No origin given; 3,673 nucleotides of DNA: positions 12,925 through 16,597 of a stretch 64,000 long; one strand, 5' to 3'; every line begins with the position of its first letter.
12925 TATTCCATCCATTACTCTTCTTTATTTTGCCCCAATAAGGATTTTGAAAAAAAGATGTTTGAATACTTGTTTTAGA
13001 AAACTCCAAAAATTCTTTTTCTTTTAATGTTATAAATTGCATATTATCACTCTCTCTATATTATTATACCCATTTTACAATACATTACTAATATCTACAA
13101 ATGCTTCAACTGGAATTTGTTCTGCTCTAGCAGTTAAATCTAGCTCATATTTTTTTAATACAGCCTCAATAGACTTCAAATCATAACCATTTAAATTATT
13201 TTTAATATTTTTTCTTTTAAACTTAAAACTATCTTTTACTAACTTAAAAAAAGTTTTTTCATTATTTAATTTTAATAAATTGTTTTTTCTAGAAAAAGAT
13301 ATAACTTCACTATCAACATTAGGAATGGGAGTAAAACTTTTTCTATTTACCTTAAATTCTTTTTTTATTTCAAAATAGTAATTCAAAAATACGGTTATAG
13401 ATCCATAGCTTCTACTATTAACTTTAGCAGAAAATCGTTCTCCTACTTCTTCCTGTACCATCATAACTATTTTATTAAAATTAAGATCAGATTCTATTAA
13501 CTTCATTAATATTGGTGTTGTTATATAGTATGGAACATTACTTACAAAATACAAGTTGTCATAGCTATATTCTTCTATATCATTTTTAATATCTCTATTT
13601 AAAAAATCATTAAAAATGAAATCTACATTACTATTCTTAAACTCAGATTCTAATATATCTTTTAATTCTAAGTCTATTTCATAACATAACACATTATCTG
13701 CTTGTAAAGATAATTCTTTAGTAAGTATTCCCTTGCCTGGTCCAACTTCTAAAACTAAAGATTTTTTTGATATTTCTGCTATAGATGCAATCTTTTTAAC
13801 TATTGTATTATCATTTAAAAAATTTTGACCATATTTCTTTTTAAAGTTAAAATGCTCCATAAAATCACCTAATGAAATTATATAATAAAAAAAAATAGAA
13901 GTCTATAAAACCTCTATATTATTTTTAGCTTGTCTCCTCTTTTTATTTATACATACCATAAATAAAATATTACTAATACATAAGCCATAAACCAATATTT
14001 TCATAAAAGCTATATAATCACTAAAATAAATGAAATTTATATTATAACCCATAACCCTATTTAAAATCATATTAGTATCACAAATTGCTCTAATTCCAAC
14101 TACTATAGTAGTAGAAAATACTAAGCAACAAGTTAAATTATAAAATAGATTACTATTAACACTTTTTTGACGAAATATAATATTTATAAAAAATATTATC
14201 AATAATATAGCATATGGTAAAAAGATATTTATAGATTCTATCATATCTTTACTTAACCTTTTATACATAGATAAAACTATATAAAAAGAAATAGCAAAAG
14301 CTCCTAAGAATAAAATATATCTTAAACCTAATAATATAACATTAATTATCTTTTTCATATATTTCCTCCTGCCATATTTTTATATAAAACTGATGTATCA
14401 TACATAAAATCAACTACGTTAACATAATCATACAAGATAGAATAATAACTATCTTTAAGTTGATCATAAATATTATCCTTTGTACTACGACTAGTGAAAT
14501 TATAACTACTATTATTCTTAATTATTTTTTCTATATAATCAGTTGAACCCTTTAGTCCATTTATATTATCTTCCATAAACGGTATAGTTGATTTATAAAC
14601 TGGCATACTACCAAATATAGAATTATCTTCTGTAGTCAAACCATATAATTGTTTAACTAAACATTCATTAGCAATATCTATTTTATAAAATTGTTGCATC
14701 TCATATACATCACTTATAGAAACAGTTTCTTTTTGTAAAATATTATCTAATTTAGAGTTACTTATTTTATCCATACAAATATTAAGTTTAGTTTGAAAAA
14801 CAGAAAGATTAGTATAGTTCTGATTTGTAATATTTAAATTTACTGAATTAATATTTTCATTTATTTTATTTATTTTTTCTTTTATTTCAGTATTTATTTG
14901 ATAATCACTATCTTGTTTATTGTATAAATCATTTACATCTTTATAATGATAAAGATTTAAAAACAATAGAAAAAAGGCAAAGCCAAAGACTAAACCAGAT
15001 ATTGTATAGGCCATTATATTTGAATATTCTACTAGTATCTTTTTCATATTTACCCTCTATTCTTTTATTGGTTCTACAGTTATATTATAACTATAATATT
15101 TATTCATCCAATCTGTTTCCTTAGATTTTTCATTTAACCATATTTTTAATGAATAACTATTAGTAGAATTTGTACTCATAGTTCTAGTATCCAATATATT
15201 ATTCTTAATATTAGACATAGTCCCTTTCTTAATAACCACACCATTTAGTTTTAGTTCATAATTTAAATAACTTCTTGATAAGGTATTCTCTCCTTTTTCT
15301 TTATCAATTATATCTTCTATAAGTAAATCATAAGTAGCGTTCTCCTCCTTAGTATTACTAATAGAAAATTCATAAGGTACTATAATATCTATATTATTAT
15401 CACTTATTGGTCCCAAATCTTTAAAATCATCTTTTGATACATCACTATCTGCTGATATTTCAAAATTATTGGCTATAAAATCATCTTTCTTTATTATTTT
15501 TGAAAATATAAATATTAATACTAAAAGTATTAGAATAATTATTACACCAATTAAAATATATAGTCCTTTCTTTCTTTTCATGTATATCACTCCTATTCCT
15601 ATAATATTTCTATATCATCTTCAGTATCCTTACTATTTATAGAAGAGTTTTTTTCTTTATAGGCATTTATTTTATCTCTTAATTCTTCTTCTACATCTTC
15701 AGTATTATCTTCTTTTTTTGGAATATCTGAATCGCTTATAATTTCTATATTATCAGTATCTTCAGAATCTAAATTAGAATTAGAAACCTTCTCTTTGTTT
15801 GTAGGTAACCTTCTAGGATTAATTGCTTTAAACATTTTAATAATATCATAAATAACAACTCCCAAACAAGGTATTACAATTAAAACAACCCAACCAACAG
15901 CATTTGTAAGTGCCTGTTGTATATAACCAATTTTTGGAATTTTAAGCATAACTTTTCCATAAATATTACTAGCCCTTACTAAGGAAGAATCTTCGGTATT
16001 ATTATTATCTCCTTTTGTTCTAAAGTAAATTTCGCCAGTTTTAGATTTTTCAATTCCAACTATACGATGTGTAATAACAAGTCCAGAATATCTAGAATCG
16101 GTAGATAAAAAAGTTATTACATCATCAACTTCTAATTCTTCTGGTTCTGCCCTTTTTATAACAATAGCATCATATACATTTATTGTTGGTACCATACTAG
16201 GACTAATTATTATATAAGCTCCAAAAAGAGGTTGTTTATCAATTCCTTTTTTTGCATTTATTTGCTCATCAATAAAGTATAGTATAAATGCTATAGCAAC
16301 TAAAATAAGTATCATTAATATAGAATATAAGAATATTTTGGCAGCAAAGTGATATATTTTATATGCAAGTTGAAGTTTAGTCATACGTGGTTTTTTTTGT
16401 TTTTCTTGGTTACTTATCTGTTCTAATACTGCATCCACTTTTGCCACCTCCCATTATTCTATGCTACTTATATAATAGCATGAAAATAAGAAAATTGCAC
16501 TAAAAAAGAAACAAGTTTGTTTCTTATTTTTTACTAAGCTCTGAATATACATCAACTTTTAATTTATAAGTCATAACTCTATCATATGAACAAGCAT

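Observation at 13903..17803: SipW-type signal peptidase operon with three paralogous TasA-like substrates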

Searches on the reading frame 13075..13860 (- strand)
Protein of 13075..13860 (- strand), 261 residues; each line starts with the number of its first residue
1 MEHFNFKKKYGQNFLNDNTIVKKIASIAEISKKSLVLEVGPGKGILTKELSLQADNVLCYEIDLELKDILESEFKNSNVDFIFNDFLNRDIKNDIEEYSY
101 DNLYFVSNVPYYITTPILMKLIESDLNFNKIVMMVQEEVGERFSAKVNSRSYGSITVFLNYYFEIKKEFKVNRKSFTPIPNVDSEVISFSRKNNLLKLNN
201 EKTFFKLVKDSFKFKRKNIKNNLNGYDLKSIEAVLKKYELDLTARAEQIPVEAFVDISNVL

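Call 3: search_protein_families(library=pfam, proteins=[window:13075-13860:-], max_evalue=1)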
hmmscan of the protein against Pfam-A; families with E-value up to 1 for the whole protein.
window:13075-13860:- (261 aa): 5 families
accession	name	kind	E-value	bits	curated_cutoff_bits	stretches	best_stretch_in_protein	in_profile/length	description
PF00398.26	RrnaAD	-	1.7e-56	191.7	24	1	4-260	2-260/263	Ribosomal RNA adenine dimethylase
PF13489.12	Methyltransf_23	-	0.007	16.6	27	1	23-77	12-61/164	Methyltransferase domain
PF13649.12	Methyltransf_25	-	0.015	16.4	27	1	36-108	1-73/97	Methyltransferase domain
PF08241.18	Methyltransf_11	-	0.038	15.1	21.2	1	37-99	1-60/95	Methyltransferase domain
PF17476.7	Binary_toxB_3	-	0.49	11.1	28.4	1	76-106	68-98/102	Clostridial binary toxin B/anthrax toxin PA domain 3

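Call 4: search_protein_families(library=ncbifam, proteins=[window:13075-13860:-], max_evalue=1)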
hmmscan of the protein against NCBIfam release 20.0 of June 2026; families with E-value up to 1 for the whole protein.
window:13075-13860:- (261 aa): 26 families (the best 25 are shown)
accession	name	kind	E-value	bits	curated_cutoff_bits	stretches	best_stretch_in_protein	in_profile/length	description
TIGR00755.1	ksgA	equivalog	7e-69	232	171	1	4-260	1-255/256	16S rRNA (adenine(1518)-N(6)/adenine(1519)-N(6))-dimethyltransferase RsmA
NF000499.2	Erm23S_rRNA_broad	equivalog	3.9e-48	164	212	1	11-258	2-241/244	23S ribosomal RNA methyltransferase Erm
NF000337.1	erm_SHROVE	exception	7.1e-31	107.4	320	1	7-242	3-231/248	ErmE/ErmH/ErmO/ErmR family 23S rRNA (adenine(2058)-N(6))-methyltransferase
NF011486.0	PRK14896.1-1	equivalog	5.8e-28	97.7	450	1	10-259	26-274/284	16S ribosomal RNA methyltransferase A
NF000077.1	Erm42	exception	8.1e-20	71.3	600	1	4-201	12-200/303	23S rRNA (adenine(2058)-N(6))-methyltransferase Erm(42)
NF012223.0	erm_F_23S_MT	exception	1.3e-17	64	575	1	10-244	11-238/266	23S rRNA (adenine(2058)-N(6))-methyltransferase Erm(F)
NF042938.1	Erm55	exception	4.4e-17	62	525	1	7-221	8-210/270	23S rRNA (adenine(2058)-N(6))-methyltransferase Erm(55)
NF042988.1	Erm46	exception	2.8e-16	59.6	503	1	8-250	9-239/255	23S rRNA (adenine(2058)-N(6))-methyltransferase Erm(46)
NF011489.0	PRK14896.1-5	equivalog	4e-15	56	236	1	9-228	2-189/217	16S ribosomal RNA methyltransferase A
NF000047.1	ErmV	exception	6.3e-15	55.2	500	1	9-217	10-212/259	23S rRNA (adenine(2058)-N(6))-methyltransferase Erm(V)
NF012222.1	erm_A_23S_MT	exception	8.9e-15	54.8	475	1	8-208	6-195/243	23S rRNA (adenine(2058)-N(6))-methyltransferase Erm(A)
NF012218.0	erm_38_23S_MT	exception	5.4e-13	48.6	800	1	7-210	8-207/386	23S rRNA (adenine(2058)-N(6))-methyltransferase Erm(38)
NF012220.1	erm_B_23S_MT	exception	4.4e-12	46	525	1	7-194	4-180/245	23S rRNA (adenine(2058)-N(6))-methyltransferase Erm(B)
NF000024.1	ErmS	exception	9.3e-11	41.6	675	1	8-196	61-243/319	23S rRNA (adenine(2058)-N(6))-methyltransferase Erm(S)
NF000087.1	ErmO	exception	1.1e-10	41.4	450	1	10-209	11-204/259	23S rRNA (adenine(2058)-N(6))-methyltransferase Erm(O)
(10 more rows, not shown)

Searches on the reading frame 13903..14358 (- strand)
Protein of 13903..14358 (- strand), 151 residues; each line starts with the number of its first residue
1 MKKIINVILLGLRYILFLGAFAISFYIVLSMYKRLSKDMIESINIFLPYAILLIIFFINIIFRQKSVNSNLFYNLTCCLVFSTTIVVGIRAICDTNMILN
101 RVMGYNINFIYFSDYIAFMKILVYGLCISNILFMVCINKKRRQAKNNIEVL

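Call 3: search_protein_families(library=pfam, proteins=[window:13903-14358:-], max_evalue=1)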
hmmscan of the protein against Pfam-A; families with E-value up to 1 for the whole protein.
window:13903-14358:- (151 aa): 0 families

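Call 4: search_protein_families(library=ncbifam, proteins=[window:13903-14358:-], max_evalue=1)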
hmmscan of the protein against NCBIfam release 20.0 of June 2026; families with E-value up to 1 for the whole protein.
window:13903-14358:- (151 aa): 2 families
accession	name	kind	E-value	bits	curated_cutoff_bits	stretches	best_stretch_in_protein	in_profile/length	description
NF010055.0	PRK13532.1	equivalog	0.087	11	904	1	27-119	241-335/830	nitrate reductase catalytic subunit NapA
NF003962.0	PRK05454.2-5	equivalog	0.15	10.5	328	0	11-63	56-106/641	glucans biosynthesis glucosyltransferase MdoH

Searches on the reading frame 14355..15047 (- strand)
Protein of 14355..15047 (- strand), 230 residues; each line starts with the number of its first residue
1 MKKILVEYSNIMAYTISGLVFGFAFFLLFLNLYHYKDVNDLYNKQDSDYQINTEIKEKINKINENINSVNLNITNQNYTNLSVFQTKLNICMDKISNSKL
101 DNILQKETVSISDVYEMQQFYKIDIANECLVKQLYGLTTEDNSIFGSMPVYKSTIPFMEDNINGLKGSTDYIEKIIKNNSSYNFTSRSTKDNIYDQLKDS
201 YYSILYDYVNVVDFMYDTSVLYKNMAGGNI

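Call 3: search_protein_families(library=pfam, proteins=[window:14355-15047:-], max_evalue=1)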
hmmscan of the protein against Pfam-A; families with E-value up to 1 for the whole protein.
window:14355-15047:- (230 aa): 1 family
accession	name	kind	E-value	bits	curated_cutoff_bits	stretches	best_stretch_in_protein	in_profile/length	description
PF04356.17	DUF489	-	0.69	10.3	26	0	93-204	27-133/192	Protein of unknown function (DUF489)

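Call 4: search_protein_families(library=ncbifam, proteins=[window:14355-15047:-], max_evalue=1)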
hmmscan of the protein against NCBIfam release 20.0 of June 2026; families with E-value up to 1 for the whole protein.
window:14355-15047:- (230 aa): 1 family
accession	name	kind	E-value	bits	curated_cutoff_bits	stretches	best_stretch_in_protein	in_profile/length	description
NF010640.0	PRK14037.1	subfamily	0.011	14.6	504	1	24-125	48-145/377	citrate synthase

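Call 79: search_solved_structures(query=A7, max_evalue=10)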
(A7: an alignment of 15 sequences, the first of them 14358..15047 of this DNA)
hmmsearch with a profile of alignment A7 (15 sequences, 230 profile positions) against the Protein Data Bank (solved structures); distinct sequences matched with E-value up to 10: 5.
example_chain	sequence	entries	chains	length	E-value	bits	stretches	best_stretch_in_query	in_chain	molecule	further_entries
7uzw_H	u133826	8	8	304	0.25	13.9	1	141-196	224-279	CRISPR system Cms protein Csm4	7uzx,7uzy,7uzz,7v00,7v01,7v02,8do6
1l8d_A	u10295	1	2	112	0.69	12.5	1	47-116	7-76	DNA double-strand break repair rad50 ATPase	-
6zff_A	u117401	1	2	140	0.7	12.5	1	46-116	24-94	DNA double-strand break repair Rad50 ATPase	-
2wpq_A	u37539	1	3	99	1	11.9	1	29-99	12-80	TRIMERIC AUTOTRANSPORTER ADHESIN FRAGMENT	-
2wpr_A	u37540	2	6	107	2.6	10.6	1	46-108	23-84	TRIMERIC AUTOTRANSPORTER ADHESIN FRAGMENT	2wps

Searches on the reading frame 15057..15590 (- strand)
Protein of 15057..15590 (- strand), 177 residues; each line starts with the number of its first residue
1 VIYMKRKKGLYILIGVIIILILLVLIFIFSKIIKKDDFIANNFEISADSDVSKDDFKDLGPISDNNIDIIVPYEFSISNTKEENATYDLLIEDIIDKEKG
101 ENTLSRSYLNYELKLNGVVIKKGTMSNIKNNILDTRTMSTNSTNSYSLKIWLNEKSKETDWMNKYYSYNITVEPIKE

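Call 3: search_protein_families(library=pfam, proteins=[window:15057-15590:-], max_evalue=1)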
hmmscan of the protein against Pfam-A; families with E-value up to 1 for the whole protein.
window:15057-15590:- (177 aa): 0 families

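Call 4: search_protein_families(library=ncbifam, proteins=[window:15057-15590:-], max_evalue=1)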
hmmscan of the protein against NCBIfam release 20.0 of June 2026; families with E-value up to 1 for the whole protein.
window:15057-15590:- (177 aa): 4 families
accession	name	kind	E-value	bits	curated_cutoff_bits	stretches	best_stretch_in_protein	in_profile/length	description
NF041437.1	TfpZ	superfamily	0.037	13.7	200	1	1-161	59-220/240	TfpX/TfpZ family type IV pilin accessory protein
TIGR04402.2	mob_CxxC_CxxC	subfamily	0.066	13.5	70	1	11-99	59-144/180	mobilome CxxCx(11)CxxC protein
NF046005.2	near_gluc_PtsG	equivalog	0.12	12.7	45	1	9-41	5-37/85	MPN207a family PTS transporter accessory protein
TIGR02745.1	ccoG_rdxA_fixG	equivalog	0.65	8.9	316.7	1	42-160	327-425/435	cytochrome c oxidase accessory protein CcoG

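Call 10: search_solved_structures(query=window:15057-15590:-, max_evalue=10, show_alignments=2)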
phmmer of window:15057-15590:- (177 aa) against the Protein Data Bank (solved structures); distinct sequences matched with E-value up to 10: 1.
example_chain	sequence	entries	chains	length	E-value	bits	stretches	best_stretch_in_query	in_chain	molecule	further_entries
6qfj_A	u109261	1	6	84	0.64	13.3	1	39-99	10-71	Magnetosome membrane protein MamB, putative Co/Zn/Cd cation transporter. Cation diffusion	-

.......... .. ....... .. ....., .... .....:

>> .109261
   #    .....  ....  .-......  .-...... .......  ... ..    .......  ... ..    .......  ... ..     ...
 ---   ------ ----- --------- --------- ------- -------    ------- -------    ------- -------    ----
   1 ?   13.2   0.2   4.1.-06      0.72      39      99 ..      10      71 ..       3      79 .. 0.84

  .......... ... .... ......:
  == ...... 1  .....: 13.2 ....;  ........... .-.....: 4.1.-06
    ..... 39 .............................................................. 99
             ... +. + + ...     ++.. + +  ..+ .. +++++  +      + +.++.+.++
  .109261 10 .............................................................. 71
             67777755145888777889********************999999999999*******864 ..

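Call 21: find_homologous_proteins(query=window:15057-15590:-, max_evalue=0.001)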
Query window:15057-15590:- (177 aa): 21 proteins with E <= 0.001 among 365 candidates.
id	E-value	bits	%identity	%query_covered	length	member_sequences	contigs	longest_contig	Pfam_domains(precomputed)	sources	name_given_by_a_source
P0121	7.8e-85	301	82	98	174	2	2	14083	-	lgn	-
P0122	2.7e-84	299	85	84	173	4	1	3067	-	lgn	-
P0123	1.0e-83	297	82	98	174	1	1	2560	-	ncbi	-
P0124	1.2e-75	271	77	84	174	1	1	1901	-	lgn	-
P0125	8.7e-68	246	100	67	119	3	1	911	-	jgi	-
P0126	6.8e-63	230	62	98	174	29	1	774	-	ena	-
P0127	5.0e-58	214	59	85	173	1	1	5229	-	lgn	-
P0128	9.7e-55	203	59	98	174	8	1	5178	-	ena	-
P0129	1.3e-37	147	50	77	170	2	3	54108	-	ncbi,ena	-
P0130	2.8e-35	140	46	95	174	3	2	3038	-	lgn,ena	-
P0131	7.1e-34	135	45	82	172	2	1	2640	-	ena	-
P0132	2.3e-33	134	42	97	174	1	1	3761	-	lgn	-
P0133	3.5e-31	127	42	95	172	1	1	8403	-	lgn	-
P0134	2.5e-30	124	65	53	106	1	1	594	-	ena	-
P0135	9.4e-11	60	41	62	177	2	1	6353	-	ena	-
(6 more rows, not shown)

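Call 37: predict_structure(alignment_id=A3)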
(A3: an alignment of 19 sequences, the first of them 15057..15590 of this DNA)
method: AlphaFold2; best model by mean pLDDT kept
length: 177 residues; sequences in the alignment: 19
mean_pLDDT: 83.5   pTM: 0.70
mean pLDDT of the five models: 83.5, 81.9, 81.8, 81.6, 81.1
residues with pLDDT >= 90: 79; 70-90: 67; 50-70: 23; < 50: 8
segments of 3 or more residues with pLDDT < 50: 1-3, 35-39
pLDDT, mean of each block of 10 residues (from residue 1): 55 88 86 49 76 71 89 91 90 79 89 97 96 94 93 90 87 82
secondary structure, 60 per line:
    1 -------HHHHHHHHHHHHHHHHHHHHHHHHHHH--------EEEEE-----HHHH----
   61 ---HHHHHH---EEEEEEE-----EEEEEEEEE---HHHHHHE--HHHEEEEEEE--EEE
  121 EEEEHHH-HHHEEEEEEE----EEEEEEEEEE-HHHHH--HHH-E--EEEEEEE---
elements in order: H8-34 E43-47 H53-56 H64-69 E73-79 E85-93 H97-102 E109-115 E118-124 E132-138 E143-152 H154-158 E168-174

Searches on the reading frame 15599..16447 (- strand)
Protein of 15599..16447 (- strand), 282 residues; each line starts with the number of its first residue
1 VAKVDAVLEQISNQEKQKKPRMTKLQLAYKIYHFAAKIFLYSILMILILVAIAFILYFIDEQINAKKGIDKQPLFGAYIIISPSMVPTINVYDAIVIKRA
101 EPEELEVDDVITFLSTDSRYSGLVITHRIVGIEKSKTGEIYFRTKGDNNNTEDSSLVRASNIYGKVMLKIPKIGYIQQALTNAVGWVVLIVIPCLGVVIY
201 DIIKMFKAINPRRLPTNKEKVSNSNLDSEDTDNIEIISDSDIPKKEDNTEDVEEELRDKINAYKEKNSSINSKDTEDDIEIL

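Call 3: search_protein_families(library=pfam, proteins=[window:15599-16447:-], max_evalue=1)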
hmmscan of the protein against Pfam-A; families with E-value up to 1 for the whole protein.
window:15599-16447:- (282 aa): 4 families
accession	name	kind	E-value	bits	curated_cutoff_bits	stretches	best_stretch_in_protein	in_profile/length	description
PF10502.14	Peptidase_S26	-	0.095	13.1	22.9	0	74-131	22-79/168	Signal peptidase, peptidase S26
PF00344.25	SecY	-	0.1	12.4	32.2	1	29-70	50-96/306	SecY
PF07916.16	TraG_N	-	0.18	11.2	36.1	1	40-93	30-84/462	TraG-like protein, N-terminal region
PF19084.5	DUF5775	-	0.26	12.1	28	1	43-110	9-72/81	Family of unknown function (DUF5775)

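Call 4: search_protein_families(library=ncbifam, proteins=[window:15599-16447:-], max_evalue=1)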
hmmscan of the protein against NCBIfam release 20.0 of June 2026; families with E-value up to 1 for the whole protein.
window:15599-16447:- (282 aa): 4 families
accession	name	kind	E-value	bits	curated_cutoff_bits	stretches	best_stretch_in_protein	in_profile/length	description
TIGR02228.1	sigpep_I_arch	equivalog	8.5e-28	97.2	51.85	1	42-203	9-156/158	signal peptidase I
NF046067.1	SigPepSipWBacil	equivalog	2e-26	92.7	190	1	46-216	10-176/189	signal peptidase I SipW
TIGR02227.1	sigpep_I_bact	equivalog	0.001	18.9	47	1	74-133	19-78/162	signal peptidase I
NF010185.0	PRK13664.1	equivalog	0.14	12.2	98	1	186-222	8-43/65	hypothetical protein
